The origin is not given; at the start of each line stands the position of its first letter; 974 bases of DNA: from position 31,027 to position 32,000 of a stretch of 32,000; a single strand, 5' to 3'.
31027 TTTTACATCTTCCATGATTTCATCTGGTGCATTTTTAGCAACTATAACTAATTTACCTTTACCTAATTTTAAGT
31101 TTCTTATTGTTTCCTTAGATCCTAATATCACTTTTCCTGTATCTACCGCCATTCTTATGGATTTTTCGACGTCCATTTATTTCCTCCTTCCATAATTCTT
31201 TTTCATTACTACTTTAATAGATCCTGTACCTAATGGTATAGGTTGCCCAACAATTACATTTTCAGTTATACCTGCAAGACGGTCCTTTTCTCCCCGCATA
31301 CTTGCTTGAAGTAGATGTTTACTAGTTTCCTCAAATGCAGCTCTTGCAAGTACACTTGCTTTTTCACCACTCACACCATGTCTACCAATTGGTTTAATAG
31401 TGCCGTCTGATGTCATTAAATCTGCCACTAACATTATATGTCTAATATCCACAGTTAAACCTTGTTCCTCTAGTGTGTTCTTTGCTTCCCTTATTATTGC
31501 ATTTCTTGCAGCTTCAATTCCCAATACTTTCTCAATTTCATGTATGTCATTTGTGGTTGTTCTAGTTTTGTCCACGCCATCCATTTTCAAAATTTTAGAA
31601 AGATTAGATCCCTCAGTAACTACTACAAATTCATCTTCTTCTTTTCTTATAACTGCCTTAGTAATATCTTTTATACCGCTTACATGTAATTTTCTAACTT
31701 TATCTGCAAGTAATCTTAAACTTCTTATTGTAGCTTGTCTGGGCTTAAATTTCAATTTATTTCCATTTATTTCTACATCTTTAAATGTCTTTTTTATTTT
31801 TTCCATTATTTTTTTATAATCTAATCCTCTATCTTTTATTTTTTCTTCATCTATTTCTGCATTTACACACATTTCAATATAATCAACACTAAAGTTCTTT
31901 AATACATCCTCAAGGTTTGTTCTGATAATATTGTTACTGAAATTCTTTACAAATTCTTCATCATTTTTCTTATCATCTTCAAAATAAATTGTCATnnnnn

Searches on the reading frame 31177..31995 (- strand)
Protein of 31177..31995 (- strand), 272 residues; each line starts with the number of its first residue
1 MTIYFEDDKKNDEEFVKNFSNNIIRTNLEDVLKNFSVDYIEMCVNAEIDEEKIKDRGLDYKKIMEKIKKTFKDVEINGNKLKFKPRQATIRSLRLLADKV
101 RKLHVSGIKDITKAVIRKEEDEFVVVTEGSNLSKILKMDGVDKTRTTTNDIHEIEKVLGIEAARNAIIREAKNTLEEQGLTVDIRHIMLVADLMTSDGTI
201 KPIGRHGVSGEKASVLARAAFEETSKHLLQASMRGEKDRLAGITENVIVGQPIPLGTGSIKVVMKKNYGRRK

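Call 20: search_protein_families(library=pfam, proteins=[window:31177-31995:-], max_evalue=0.001)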
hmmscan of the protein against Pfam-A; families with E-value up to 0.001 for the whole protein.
window:31177-31995:- (272 aa): 1 family
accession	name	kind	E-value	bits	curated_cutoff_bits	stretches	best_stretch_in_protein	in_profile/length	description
PF04998.22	RNA_pol_Rpb1_5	-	6.8e-25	88.5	28.5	1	32-214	118-265/267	RNA polymerase Rpb1, domain 5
